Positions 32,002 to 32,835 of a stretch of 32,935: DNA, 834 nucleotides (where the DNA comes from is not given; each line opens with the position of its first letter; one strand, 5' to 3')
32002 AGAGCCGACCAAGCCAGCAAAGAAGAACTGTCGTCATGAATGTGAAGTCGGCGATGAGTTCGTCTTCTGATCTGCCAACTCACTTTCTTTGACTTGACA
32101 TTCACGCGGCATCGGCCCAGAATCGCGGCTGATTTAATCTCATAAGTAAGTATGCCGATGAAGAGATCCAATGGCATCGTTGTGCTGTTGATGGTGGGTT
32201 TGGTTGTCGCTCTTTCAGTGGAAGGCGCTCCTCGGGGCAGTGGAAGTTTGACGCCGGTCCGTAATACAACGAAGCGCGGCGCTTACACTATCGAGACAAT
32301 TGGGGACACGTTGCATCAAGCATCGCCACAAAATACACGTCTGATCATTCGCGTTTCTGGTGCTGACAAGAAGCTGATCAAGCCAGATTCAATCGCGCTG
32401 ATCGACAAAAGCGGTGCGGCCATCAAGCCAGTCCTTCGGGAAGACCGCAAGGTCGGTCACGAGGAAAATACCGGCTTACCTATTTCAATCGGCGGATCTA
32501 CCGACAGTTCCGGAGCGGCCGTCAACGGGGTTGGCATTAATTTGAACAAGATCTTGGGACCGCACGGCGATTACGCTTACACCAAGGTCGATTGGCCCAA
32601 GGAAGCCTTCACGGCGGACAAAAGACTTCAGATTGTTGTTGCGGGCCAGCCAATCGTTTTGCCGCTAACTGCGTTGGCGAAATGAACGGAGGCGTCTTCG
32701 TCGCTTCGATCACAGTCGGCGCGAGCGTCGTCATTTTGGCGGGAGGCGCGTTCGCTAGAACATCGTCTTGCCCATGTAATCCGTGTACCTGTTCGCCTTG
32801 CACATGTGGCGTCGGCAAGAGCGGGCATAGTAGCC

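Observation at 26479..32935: Duplicated three-gene A-B-C cassette of unassigned secreted and membrane proteins behind an OmpA-like gene, carried on an integrase island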

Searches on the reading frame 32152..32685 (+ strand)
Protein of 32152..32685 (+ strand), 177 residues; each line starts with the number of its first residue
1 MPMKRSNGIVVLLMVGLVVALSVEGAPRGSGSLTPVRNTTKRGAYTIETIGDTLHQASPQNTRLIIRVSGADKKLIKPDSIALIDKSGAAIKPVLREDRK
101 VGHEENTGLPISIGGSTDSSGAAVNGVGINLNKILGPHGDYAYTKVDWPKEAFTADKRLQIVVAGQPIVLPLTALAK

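Call 6: search_protein_families(library=pfam, proteins=[window:32152-32685:+], max_evalue=0.1)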
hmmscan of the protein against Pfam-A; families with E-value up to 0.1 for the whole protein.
window:32152-32685:+ (177 aa): 0 families

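Call 7: search_protein_families(library=ncbifam, proteins=[window:32152-32685:+], max_evalue=0.1)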
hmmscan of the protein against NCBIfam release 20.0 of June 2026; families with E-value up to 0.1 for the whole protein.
window:32152-32685:+ (177 aa): 0 families

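Call 18: find_homologous_proteins(query=window:32152-32685:+)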
Query window:32152-32685:+ (177 aa): 409 proteins with E <= 0.001 among 598 candidates; the best 120 are listed.
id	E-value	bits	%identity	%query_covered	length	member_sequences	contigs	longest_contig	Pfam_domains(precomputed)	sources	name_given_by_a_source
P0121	1.3e-94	333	88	100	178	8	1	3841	-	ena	-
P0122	6.0e-88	311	82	99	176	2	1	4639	-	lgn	-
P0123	5.1e-83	295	79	99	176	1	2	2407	-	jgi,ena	-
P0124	7.3e-82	291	76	99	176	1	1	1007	-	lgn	-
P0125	8.6e-81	288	76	99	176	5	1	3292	-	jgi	jgi:hypothetical protein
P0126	8.6e-81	288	78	99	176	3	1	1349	-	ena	-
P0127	2.9e-80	286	77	99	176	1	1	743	-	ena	-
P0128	5.9e-80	285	80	90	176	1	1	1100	-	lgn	-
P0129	4.2e-79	282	77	99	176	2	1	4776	-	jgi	jgi:hypothetical protein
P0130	8.6e-79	281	75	100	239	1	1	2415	-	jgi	jgi:hypothetical protein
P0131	1.9e-78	280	75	98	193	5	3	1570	-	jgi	jgi:hypothetical protein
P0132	3.0e-78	280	79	94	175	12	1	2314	-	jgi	-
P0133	3.1e-78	279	80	84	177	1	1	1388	-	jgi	jgi:hypothetical protein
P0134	7.2e-78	278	79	87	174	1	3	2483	-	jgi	jgi:hypothetical protein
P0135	1.5e-77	277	74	98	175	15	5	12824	-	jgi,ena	-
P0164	7.7e-75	268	73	95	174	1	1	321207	-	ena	-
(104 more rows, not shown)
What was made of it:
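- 32152..32685 (+): B2: signal peptide plus an Ig-like beta-sandwich with a disordered but invariant loop (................). It is the most conserved member of the cluster. 409 relatives; the best 120 are 66-88% identical (call 18).
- B is far too conserved for an immunity protein (call 18).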

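Call 32: find_encoding_contigs(protein=P0164, flank=10000, max_places=2)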
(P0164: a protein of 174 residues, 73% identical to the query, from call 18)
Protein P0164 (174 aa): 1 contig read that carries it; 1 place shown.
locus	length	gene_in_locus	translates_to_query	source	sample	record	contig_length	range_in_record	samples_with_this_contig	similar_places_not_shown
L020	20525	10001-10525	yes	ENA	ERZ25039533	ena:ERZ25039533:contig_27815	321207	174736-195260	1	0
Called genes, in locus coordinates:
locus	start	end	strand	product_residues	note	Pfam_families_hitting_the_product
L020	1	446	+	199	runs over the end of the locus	PF07638:Sigma70_ECF (weak), PF04542:Sigma70_r2, PF04545:Sigma70_r4, PF08281:Sigma70_r4_2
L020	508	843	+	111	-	PF00462:Glutaredoxin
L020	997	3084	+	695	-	PF00912:Transgly, PF00905:Transpeptidase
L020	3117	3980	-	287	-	PF14339:DUF4394 (faint)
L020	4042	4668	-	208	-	PF01128:IspD (weak), PF02348:CTP_transf_3 (weak), PF12804:NTP_transf_3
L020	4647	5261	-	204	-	PF13478:XdhC_C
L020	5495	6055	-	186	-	PF20256:MoCoBD_2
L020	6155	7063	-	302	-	PF02738:MoCoBD_1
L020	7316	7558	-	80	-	PF01315:Ald_Xan_dh_C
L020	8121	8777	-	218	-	PF00941:FAD_binding_5 (weak)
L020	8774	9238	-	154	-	PF00111:Fer2, PF13085:Fer2_3 (weak), PF01799:Fer2_2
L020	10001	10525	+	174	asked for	-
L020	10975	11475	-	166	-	-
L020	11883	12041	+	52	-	-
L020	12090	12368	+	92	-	-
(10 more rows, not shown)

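Call 34: predict_structure(alignment_id=A3)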
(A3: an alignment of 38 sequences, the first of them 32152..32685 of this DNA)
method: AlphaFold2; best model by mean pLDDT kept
length: 177 residues; sequences in the alignment: 38
mean_pLDDT: 76.7   pTM: 0.68
mean pLDDT of the five models: 76.7, 76.0, 74.8, 74.5, 74.1
residues with pLDDT >= 90: 89; 70-90: 20; 50-70: 35; < 50: 33
segments of 3 or more residues with pLDDT < 50: 1-5, 21-29, 112-128
pLDDT, mean of each block of 10 residues (from residue 1): 50 54 45 91 93 89 94 91 97 94 65 39 40 65 94 96 95 93
secondary structure, 60 per line:
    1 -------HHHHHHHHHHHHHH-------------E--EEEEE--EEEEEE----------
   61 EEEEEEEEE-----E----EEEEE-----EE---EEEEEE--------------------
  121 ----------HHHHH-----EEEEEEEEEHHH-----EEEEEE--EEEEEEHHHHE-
elements in order: H8-21 E38-42 E45-50 E61-69 E80-84 E95-100 H131-135 E141-149 E158-163 E166-171 H172-175
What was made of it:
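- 32152..32685 (+): Model pLDDT 76.7 (call 34).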

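Call 36: fold_search(model_id=the predicted structure, library=pdb)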
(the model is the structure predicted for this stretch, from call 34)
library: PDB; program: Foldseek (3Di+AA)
matches with E <= 10: 628; with E <= 0.001: 0
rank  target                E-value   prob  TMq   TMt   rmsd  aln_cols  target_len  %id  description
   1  3uc2_B                1.5e-03  1.00  0.36  0.47   5.1       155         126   10  Crystal structure of a DUF4426 family protein (PA0388) from Pseudomonas aeruginosa PAO1 at 2.09 A resolution (released 2011-11-23)
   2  3uc2_A                1.6e-03  1.00  0.36  0.48   4.9       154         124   10  Crystal structure of a DUF4426 family protein (PA0388) from Pseudomonas aeruginosa PAO1 at 2.09 A resolution (released 2011-11-23)
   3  3uc2_D                4.0e-03  1.00  0.37  0.54   4.4       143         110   10  Crystal structure of a DUF4426 family protein (PA0388) from Pseudomonas aeruginosa PAO1 at 2.09 A resolution (released 2011-11-23)
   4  3d69_A                7.1e-03  0.99  0.33  0.28   6.5       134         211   10  Crystal Structure of the Fab Fragment of an Anti-Factor IX Antibody 10C12 (released 2009-03-31)
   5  7uel_L                1.7e-02  0.92  0.30  0.26  11.0       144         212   10  Genetic and structural basis for the human anti-alpha-galactosyl antibody response (released 2022-06-29)
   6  7fi6_C                1.8e-02  0.80  0.25  0.19  18.2       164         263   14  Crystal structure of human MICA mutants in complex with natural killer cell receptor NKG2D (released 2022-08-31)
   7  7s0x_L                2.6e-02  0.96  0.33  0.29   6.5       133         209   10  Fab352 in complex with the C-terminal alphaTSR domain of P. falciparum (released 2022-03-16)
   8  7fi8_C                2.6e-02  0.89  0.30  0.22  18.3       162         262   14  Crystal structure of human MICA mutants in complex with natural killer cell receptor NKG2D (released 2022-08-31)
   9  7fi7_C                2.7e-02  0.69  0.25  0.19  18.5       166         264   14  Crystal structure of human MICA mutants in complex with natural killer cell receptor NKG2D (released 2022-08-31)
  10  5gks_B                2.9e-02  0.95  0.32  0.28   6.6       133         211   10  Crystal structure of SLE patient-derived anti-DNA antibody (released 2017-07-05)
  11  7s7i_B                3.2e-02  0.80  0.27  0.40   8.1       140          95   12  Crystal structure of Fab in complex with MICA alpha3 domain (released 2022-10-05)
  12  9nph_A                3.4e-02  0.95  0.33  0.28   6.7       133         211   10  X-ray crystal structure of recombinant Can f 1 in complex with human IgE mAb 1J11 Fab (released 2025-08-27)
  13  6umh_l                3.6e-02  0.95  0.32  0.28   6.6       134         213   10  Crystal structure of erenumab Fab-a (released 2020-02-12)
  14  6umi_L                3.6e-02  0.95  0.32  0.28   6.7       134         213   10  Crystal structure of erenumab Fab-b (released 2020-02-12)
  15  7jvc_D                3.6e-02  0.95  0.32  0.28   6.5       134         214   10  SARS-CoV-2 spike in complex with the S2A4 neutralizing antibody Fab fragment (released 2020-10-14)
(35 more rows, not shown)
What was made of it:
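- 32152..32685 (+): Best PDB match is DUF4426 3uc2, E 1.5e-3 (call 36).
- Closest known: DUF4426. Same: It is the best structural neighbour of B, a small periplasmic beta-sandwich (call 36).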

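Call 60: search_solved_structures(query=A3, max_evalue=10)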
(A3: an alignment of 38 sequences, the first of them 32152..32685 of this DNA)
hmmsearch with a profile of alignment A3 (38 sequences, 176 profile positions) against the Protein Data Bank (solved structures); distinct sequences matched with E-value up to 10: 0.

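Call 61: search_protein_families(library=padloc, proteins=[window:32152-32685:+], max_evalue=0.01)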
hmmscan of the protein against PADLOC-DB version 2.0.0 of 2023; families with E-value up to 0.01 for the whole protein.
window:32152-32685:+ (177 aa): 0 families

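Call 62: search_protein_families(library=phrogs, proteins=[window:32152-32685:+], max_evalue=0.01)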
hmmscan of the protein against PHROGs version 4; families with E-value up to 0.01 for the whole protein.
window:32152-32685:+ (177 aa): 0 families

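Call 64: find_encoding_contigs(protein=P0121, flank=6000, max_places=3)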
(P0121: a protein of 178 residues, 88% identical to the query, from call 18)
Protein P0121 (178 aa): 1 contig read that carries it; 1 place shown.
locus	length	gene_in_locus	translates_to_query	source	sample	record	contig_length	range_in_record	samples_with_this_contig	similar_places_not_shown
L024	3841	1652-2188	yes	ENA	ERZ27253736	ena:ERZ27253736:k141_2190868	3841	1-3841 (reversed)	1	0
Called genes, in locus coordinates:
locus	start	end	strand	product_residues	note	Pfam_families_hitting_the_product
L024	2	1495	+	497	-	?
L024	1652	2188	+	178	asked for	-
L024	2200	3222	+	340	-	-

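Call 72: search_protein_families(library=pfam, proteins=[L024:2200-3222:+], max_evalue=0.01)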
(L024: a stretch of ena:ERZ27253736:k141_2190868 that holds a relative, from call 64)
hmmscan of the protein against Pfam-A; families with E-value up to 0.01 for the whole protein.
L024:2200-3222:+ (340 aa): 0 families

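Call 82: find_related_loci(query=A3, collection=metagenome_contigs, flank=10000)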
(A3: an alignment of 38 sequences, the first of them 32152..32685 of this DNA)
Query A3 (177 aa) in metagenome_contigs; peptide patterns used: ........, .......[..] (x = any residue, [..] = any of these).
211 stretches matched a pattern; 118 encode a relative of the query (tblastn E <= 1e-3); the best 80 are kept; 80 distinct loci.
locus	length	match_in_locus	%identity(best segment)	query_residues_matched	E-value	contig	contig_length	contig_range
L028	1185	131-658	82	3-177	5e-103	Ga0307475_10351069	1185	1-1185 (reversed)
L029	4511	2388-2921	87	1-177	9e-92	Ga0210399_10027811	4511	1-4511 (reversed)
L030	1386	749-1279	79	2-177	6e-97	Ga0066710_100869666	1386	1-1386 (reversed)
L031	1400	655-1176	77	3-177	9e-92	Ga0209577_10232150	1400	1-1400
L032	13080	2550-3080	74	2-177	7e-86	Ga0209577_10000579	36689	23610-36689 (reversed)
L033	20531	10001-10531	73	2-177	7e-85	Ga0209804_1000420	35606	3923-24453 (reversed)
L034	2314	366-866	79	12-177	7e-87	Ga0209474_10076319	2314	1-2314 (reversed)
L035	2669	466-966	78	12-177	9e-86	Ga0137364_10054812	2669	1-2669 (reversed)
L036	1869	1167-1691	73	2-177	8e-88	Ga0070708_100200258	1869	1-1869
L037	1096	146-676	73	2-177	1e-89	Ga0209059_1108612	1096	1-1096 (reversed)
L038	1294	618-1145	73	3-177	5e-89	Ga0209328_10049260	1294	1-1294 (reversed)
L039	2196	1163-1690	70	3-177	1e-84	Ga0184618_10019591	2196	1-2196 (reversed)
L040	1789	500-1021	73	2-177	3e-85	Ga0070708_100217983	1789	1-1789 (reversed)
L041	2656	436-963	70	3-177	1e-82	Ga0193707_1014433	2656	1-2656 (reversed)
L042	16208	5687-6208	72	3-177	1e-80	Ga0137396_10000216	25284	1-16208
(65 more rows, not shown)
